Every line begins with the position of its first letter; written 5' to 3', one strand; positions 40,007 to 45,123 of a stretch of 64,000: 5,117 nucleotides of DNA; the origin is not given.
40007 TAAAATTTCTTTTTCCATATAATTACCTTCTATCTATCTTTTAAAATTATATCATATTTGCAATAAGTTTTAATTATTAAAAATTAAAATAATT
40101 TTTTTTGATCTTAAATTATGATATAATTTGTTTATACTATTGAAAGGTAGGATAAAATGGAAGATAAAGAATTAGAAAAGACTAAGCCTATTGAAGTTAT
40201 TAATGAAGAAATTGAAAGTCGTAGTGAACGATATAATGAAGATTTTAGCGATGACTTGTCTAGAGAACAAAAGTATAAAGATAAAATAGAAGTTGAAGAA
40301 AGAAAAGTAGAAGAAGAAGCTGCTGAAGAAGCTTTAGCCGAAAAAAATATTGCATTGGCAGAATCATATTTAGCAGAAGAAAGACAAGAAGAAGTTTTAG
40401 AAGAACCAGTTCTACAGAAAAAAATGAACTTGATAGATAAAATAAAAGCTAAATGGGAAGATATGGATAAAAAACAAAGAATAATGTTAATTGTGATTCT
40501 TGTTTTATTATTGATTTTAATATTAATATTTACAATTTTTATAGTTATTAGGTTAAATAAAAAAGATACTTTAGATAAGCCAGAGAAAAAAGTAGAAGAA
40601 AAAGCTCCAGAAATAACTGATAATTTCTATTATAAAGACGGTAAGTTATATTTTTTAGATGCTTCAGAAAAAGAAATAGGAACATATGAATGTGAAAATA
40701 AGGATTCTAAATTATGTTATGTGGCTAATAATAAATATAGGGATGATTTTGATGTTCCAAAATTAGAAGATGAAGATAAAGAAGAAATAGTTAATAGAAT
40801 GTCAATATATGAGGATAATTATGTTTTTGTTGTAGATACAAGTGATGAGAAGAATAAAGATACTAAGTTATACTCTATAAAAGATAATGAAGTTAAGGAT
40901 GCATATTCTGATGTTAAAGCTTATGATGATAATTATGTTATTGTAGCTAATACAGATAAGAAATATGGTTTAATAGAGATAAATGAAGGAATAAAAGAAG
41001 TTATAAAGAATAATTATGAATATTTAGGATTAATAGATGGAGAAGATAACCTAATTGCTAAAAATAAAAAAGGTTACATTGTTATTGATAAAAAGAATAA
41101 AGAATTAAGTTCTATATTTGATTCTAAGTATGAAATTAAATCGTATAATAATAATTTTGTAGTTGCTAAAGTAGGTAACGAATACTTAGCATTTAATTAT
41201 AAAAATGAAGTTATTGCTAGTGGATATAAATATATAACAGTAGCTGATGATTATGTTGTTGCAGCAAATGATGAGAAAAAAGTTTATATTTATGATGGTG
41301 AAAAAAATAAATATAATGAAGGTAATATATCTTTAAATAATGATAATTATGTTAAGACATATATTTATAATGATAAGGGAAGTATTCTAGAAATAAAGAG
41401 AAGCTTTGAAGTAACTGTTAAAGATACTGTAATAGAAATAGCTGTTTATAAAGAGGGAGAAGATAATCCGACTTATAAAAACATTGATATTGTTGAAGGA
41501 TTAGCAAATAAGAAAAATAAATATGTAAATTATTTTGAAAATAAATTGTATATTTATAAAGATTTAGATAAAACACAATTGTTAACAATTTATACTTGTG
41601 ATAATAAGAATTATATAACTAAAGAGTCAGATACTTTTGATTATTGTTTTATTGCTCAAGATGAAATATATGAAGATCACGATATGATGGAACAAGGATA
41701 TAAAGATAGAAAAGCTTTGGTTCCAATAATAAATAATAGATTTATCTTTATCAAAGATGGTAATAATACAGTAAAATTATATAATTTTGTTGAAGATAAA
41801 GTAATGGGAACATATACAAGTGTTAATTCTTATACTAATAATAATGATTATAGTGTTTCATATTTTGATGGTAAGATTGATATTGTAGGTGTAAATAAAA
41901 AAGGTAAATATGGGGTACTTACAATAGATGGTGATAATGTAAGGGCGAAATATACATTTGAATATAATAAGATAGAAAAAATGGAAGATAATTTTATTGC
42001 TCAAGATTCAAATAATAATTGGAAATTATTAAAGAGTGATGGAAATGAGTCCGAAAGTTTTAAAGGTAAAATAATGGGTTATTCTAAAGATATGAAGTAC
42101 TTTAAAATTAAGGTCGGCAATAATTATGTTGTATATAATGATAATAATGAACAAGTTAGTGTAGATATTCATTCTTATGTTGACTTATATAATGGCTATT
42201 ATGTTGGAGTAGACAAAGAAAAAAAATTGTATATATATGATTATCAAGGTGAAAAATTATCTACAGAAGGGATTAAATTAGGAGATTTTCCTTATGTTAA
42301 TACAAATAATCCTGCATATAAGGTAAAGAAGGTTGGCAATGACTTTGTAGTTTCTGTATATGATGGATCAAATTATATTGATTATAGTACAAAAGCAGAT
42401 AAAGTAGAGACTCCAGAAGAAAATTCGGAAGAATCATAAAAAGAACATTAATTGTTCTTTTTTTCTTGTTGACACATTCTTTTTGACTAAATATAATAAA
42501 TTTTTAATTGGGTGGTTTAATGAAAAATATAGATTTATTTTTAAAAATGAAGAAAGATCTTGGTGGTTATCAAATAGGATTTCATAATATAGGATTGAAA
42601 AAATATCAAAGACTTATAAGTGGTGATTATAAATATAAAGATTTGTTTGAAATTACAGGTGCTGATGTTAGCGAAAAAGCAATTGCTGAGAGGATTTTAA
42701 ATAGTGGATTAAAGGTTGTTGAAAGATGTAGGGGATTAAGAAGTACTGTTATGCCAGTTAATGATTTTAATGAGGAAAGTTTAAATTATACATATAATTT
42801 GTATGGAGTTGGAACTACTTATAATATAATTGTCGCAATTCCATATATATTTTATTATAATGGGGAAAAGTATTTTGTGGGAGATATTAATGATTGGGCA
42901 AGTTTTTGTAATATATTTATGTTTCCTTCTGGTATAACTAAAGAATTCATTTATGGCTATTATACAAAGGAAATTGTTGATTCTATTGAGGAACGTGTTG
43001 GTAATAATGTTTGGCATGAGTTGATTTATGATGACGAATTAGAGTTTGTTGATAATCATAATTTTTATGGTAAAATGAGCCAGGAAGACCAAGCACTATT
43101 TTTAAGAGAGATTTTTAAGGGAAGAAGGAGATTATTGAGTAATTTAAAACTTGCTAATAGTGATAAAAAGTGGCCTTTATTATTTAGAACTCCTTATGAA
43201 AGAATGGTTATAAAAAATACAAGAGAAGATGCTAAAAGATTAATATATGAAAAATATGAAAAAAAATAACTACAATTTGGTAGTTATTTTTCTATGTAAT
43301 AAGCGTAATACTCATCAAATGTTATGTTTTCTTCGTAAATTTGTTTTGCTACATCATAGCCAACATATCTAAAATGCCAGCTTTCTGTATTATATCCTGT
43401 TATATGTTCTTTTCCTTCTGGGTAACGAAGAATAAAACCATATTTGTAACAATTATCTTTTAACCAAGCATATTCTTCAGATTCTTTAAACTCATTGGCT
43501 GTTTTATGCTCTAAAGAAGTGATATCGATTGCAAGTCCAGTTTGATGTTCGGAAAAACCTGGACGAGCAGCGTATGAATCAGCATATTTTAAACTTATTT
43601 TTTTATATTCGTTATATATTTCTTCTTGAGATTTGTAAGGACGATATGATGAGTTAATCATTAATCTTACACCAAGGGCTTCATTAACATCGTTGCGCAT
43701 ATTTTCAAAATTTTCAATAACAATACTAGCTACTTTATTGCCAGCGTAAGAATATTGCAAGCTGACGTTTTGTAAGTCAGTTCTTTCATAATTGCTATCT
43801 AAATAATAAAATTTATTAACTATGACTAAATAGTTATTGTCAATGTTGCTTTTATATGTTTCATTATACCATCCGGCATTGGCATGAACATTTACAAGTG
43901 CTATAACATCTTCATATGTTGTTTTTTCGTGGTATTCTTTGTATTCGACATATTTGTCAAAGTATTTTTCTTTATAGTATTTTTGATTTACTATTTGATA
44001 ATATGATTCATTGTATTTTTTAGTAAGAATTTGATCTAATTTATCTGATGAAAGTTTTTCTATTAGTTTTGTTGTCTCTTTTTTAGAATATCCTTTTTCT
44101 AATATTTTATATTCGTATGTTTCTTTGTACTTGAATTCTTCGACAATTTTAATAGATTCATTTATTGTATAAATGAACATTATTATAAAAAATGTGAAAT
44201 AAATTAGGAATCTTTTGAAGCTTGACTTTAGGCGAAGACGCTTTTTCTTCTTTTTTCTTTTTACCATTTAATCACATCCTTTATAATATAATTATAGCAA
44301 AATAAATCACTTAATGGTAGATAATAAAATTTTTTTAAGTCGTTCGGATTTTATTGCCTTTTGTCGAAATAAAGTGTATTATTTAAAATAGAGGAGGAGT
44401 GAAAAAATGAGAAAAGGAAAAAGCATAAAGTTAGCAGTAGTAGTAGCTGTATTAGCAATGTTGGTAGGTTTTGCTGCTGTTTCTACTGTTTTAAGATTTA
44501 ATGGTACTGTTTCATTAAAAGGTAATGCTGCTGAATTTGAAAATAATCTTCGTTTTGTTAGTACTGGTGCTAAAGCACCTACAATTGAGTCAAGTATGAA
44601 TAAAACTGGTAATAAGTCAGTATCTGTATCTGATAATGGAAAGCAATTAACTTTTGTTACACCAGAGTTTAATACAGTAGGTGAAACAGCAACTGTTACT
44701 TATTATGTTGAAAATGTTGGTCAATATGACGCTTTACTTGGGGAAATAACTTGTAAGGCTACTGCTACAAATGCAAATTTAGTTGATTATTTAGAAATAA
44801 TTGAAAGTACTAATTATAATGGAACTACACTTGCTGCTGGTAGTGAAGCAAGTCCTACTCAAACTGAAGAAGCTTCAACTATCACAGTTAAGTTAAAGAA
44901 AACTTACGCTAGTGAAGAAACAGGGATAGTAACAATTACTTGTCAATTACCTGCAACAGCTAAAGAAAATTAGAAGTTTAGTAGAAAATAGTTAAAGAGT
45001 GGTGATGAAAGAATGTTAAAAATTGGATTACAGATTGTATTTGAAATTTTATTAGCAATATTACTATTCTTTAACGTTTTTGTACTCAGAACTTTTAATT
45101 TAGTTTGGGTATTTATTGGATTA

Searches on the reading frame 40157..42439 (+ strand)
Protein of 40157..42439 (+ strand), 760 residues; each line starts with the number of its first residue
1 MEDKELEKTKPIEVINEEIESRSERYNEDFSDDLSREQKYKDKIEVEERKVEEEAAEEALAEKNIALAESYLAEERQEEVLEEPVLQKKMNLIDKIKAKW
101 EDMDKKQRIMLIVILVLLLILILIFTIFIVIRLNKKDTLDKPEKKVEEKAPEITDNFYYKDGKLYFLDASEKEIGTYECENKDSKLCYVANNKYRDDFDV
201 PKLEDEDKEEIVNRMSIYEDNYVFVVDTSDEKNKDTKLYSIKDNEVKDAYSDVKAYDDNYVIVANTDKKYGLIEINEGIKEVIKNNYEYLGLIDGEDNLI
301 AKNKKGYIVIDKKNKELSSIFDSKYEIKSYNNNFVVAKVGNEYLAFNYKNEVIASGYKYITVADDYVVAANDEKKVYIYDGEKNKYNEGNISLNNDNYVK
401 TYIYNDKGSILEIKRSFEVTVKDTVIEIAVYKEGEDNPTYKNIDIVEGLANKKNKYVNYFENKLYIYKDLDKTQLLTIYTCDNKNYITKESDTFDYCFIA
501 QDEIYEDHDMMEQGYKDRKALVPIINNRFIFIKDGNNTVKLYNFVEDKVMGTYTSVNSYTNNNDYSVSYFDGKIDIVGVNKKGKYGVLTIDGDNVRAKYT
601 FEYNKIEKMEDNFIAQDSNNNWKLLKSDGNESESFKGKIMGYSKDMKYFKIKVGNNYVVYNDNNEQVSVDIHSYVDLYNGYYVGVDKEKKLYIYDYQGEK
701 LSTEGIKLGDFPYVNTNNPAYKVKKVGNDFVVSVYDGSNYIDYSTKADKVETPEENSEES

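Call 5: search_protein_families(library=pfam, proteins=[window:40157-42439:+], max_evalue=0.01)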
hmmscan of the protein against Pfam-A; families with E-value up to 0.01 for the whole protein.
window:40157-42439:+ (760 aa): 1 family
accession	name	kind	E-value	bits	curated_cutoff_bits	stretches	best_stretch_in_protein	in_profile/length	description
PF15102.11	TMEM154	-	0.0037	17.5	30.3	1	97-149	51-104/153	TMEM154 protein family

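Call 17: search_protein_families(library=ncbifam, proteins=[window:40157-42436:+], max_evalue=10)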
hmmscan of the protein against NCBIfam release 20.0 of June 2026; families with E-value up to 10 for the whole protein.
window:40157-42436:+ (760 aa): 4 families
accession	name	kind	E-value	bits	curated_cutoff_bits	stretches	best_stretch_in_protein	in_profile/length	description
NF004285.1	PRK05696.1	equivalog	0.028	14.2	179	1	101-158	12-70/171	flagellar basal body-associated protein FliL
NF033909.1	opacity_OapA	exception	0.038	13.3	400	1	32-127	58-154/422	opacity-associated protein OapA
NF042931.1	SAG1386_EF1546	equivalog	0.19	11.8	80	1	104-145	23-64/158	SAG1386/EF1546 family surface-associated protein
TIGR00437.1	feoB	equivalog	0.79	8.3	315.65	1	25-149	163-289/594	ferrous iron transport protein B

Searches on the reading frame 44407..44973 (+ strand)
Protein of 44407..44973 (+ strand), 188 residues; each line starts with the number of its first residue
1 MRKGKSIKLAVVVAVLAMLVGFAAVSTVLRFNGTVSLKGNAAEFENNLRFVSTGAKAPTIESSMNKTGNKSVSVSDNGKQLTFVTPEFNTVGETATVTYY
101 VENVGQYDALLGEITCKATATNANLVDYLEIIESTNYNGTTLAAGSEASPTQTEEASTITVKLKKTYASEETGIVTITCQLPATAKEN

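Call 5: search_protein_families(library=pfam, proteins=[window:44407-44973:+], max_evalue=0.01)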
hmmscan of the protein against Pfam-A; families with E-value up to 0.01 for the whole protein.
window:44407-44973:+ (188 aa): 0 families

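Call 6: search_protein_families(library=ncbifam, proteins=[window:44407-44973:+], max_evalue=0.01)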
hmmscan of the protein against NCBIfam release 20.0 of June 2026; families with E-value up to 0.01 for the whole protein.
window:44407-44973:+ (188 aa): 0 families

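Call 17: search_protein_families(library=ncbifam, proteins=[window:44407-44970:+], max_evalue=10)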
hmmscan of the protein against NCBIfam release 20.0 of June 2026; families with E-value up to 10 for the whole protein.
window:44407-44970:+ (188 aa): 2 families
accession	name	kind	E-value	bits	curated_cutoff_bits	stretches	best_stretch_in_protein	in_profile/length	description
TIGR04361.1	TrbK_Ti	equivalog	0.018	15.3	50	1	10-59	3-54/64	entry exclusion protein TrbK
NF033411.1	small_mem_YnhF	equivalog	0.78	9.7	30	1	9-26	9-26/29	cytochrome bd-I oxidase subunit CydH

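Call 23: search_protein_families(library=pfam, proteins=[window:44407-44970:+], max_evalue=10)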
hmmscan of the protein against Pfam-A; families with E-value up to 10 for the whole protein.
window:44407-44970:+ (188 aa): 2 families
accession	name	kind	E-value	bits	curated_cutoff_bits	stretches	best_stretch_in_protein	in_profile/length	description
PF12537.13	GPHR_N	-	0.11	13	22.1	1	13-48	16-39/68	The Golgi pH Regulator (GPHR) Family N-terminal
PF13786.12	DUF4179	-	1.2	10.1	30.1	1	3-82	3-75/94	Domain of unknown function (DUF4179)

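Call 43: search_solved_structures(query=A3, max_evalue=10, show_alignments=3)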
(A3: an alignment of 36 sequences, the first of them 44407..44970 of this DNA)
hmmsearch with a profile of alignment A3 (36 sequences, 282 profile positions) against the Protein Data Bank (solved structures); distinct sequences matched with E-value up to 10: 4.
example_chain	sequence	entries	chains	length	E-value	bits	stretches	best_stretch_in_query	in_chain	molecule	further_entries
2mu4_A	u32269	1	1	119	0.011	18.7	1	104-175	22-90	flpp3Sol_2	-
9nlt_B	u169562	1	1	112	0.013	18.4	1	104-170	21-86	DUF3568 family protein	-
6pny_A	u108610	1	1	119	0.016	18.2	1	104-170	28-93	Flpp3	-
2vtu_J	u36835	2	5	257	0.19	14.6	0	108-179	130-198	MS2 COAT PROTEIN | COAT PROTEIN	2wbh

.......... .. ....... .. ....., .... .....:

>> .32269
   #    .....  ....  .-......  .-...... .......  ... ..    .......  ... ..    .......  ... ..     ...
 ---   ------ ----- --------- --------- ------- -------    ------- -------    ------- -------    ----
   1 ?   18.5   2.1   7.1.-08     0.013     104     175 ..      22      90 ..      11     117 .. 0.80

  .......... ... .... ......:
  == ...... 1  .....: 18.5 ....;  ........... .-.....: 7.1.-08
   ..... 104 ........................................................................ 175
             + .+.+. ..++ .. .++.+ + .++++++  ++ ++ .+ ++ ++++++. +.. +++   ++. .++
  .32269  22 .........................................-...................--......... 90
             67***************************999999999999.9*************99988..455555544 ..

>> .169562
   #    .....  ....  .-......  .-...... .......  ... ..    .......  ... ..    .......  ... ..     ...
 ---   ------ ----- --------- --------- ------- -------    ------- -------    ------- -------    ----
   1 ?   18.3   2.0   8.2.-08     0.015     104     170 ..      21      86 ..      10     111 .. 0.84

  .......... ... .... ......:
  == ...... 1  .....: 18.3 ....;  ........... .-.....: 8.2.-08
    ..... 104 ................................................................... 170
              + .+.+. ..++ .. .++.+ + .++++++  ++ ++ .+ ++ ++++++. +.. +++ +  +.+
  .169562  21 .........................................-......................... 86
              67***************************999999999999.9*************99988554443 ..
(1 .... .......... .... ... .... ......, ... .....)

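Call 44: search_protein_families(library=pfam, alignment_id=A3, max_evalue=1)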
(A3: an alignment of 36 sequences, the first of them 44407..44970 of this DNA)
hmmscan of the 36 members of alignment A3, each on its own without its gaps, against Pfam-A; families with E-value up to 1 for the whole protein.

A. member 1, window:44407-44970:+ (188 aa): 1 family
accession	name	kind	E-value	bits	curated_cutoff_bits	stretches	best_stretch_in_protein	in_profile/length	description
PF12537.13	GPHR_N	-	0.11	13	22.1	1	13-48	16-39/68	The Golgi pH Regulator (GPHR) Family N-terminal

B. families by the number of members that match (of 36 scanned): 55 families (the first 25 are shown)
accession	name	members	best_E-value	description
PF13786.12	DUF4179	11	0.0075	Domain of unknown function (DUF4179)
PF00630.25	Filamin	7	0.00099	Filamin/ABP280 repeat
PF07676.18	PD40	7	0.0019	WD40-like Beta Propeller Repeat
PF07705.17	CARDB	7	0.0021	CARDB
PF01006.25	HCV_NS4a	4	0.006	Hepatitis C virus non-structural protein NS4a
PF20372.3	DUF6667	2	0.0088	Family of unknown function (DUF6667)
PF13313.11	DUF4082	2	0.011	Domain of unknown function (DUF4082)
PF22520.2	Crb2_Tudor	2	0.021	Crb2, Tudor domain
PF08829.15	AlphaC_N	2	0.04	Alpha C protein N terminal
PF05984.18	Cytomega_UL20A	2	0.077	Cytomegalovirus UL20A protein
PF13753.12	SWM_repeat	2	0.079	Putative flagellar system-associated repeat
PF24558.1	DUF7604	2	0.095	Domain of unknown function (DUF7604)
PF04200.17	Lipoprotein_17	2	0.15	Lipoprotein associated domain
PF14224.11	DUF4331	1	0.0011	Domain of unknown function (DUF4331)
PF14064.11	HmuY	1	0.0053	HmuY protein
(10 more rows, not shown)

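Call 52: predict_structure(alignment_id=A3)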
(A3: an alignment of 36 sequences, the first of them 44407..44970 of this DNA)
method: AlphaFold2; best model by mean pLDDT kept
length: 188 residues; sequences in the alignment: 36
mean_pLDDT: 83.5   pTM: 0.76
mean pLDDT of the five models: 83.5, 83.3, 82.3, 81.7, 77.4
residues with pLDDT >= 90: 114; 70-90: 29; 50-70: 32; < 50: 13
segments of 3 or more residues with pLDDT < 50: 1-4, 21-27
pLDDT, mean of each block of 10 residues (from residue 1): 51 59 42 62 77 97 85 92 92 96 94 93 93 96 95 98 90 90 84
secondary structure, 60 per line:
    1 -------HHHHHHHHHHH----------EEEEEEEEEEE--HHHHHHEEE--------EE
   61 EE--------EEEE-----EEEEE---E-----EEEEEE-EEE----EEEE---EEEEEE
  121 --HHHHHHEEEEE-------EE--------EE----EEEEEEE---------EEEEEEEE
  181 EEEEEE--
elements in order: H8-18 E29-39 H42-47 E48-50 E59-62 E71-74 E80-84 E94-99 E101-103 E108-111 E115-120 H123-128 E129-133 E157-163 E173-186

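Call 75: search_protein_representatives(alignment_id=A3)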
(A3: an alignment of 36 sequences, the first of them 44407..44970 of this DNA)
Query: 36 sequences, 282 profile positions. Proteins with E-value up to 0.001 (for the whole library): 8383; up to 1e-10: 4871; up to 1e-30: 142. The best 150 are listed.
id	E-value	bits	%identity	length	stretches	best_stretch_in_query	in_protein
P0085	1.4e-72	261.2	-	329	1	1-282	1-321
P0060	1.6e-70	254.4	-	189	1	1-181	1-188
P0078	5.7e-60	219.8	-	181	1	1-183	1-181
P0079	9.3e-58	212.6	-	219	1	2-183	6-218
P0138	1.1e-57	212.3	-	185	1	1-183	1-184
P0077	2.7e-57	211.0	-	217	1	1-184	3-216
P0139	2.1e-55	204.8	-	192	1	1-182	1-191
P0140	4.5e-55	203.8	-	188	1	1-182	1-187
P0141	5.8e-55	203.4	-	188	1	2-183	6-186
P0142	1.2e-54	202.3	-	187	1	2-179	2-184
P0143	9.0e-54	199.5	-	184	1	1-181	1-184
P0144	5.1e-53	197.0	-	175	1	1-178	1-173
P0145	2.0e-52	195.1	-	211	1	1-192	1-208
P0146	6.4e-51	190.1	-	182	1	1-183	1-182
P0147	8.0e-49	183.2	-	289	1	7-279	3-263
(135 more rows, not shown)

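Call 77: search_protein_families(library=pfam, alignment_id=A7, max_evalue=0.001)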
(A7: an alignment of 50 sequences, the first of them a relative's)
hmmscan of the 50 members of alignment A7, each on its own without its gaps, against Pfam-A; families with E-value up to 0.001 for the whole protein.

A. member 1, P0165 (506 aa): 0 families

B. families by the number of members that match (of 50 scanned): 15 families
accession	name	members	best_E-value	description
PF19789.6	DUF6273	10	4.4e-20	Domain of unknown function (DUF6273)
PF12810.13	ALK_LTK_GRD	6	7.2e-68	ALK/LTK, Glycine-rich domain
PF09479.16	Flg_new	3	7.8e-59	Listeria-Bacteroides repeat domain (List_Bact_rpt)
PF13306.12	LRR_5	2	1.3e-72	BspA type Leucine rich repeat region (6 copies)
PF13855.12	LRR_8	2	9.9e-05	Leucine rich repeat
PF03382.20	DUF285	1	3.8e-29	Mycoplasma protein of unknown function, DUF285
PF00754.31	F5_F8_type_C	1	1.7e-09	F5/8 type C domain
PF13620.12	CarboxypepD_reg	1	7.2e-09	Carboxypeptidase regulatory-like domain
PF07603.17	Lcl_C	1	6.2e-06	Lcl C-terminal domain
PF12799.13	LRR_4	1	2.5e-05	Leucine Rich repeats (2 copies)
PF13715.12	CarbopepD_reg_2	1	2.7e-05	CarboxypepD_reg-like domain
PF09907.15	HigB_toxin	1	5.1e-05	HigB_toxin, RelE-like toxic component of a toxin-antitoxin system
PF18998.6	Flg_new_2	1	0.00011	Divergent InlB B-repeat domain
PF25013.1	LRR_Zer-1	1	0.00013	Zer-1-like, Leucine-rich repeats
PF04023.20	FeoA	1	0.00031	FeoA domain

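Call 88: fold_search(model_id=the predicted structure, library=pdb)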
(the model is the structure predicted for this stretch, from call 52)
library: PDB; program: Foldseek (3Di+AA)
matches with E <= 10: 1119; with E <= 0.001: 3
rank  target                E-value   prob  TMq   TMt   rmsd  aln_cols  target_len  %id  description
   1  6r74                  4.3e-04  0.98  0.31  0.35  10.2       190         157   12  N-terminally reversed variant of FimA E. coli (released 2020-05-06)
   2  5fk0_A                9.0e-04  0.21  0.16  0.13  22.7       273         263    8  Yeast delta-COP-I mu-homology domain (released 2015-11-11)
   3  6erj_B                9.5e-04  0.95  0.32  0.36  11.9       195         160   14  Self-complemented FimA subunit from Salmonella enterica (released 2019-01-30)
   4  6r7e                  1.2e-03  0.97  0.33  0.38  10.2       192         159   10  N-terminally reversed variant of FimA E. coli with alanine insertion at position 20 (released 2020-05-06)
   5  5fjw_A                1.3e-03  0.20  0.15  0.12  23.7       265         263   11  Yeast delta-COP-I mu-homology domain complexed with Dsl1 WxWx(MSE) peptide (released 2015-11-11)
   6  2m5g_MODEL_1_A        1.5e-03  0.96  0.31  0.35   9.2       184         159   11  Solution structure of FimA wt (released 2013-11-13)
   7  6erj_A                3.1e-03  0.87  0.32  0.36  11.9       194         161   14  Self-complemented FimA subunit from Salmonella enterica (released 2019-01-30)
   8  3ml6_F                9.7e-03  0.12  0.17  0.11  24.4       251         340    6  a complex between Dishevelled2 and clathrin adaptor AP-2 (released 2010-08-11)
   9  5nkt                  1.1e-02  0.80  0.31  0.37  11.7       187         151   12  FimA wt from E. coli (released 2018-05-16)
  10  5fjx_A                1.1e-02  0.12  0.16  0.13  23.1       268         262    9  Yeast delta-COP-I mu-homology domain complexed with Gcs1 WxxF peptide (released 2015-11-11)
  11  1w63_M                1.1e-02  0.08  0.13  0.09  21.4       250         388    7  AP1 clathrin adaptor core (released 2004-09-21)
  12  1p4u_A                1.4e-02  0.63  0.26  0.32  11.6       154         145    8  CRYSTAL STRUCTURE OF GGA3 GAE DOMAIN IN COMPLEX WITH RABAPTIN-5 PEPTIDE (released 2003-07-29)
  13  9e7n_A                1.9e-02  0.12  0.15  0.12  15.6       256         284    5  Pfs230 D13D14 in complex with nanobody W2809 (released 2025-07-30)
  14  5u5o                  2.1e-02  0.57  0.26  0.20   8.4       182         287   13  Bacterial adhesin from Mobiluncus mulieris containing intramolecular disulfide, isopeptide, and ester bond cross-links ( (released 2018-06-13)
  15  1om9_A                2.3e-02  0.85  0.32  0.40   8.5       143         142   10  Structure of the GGA1-appendage in complex with the p56 binding peptide (released 2003-07-29)
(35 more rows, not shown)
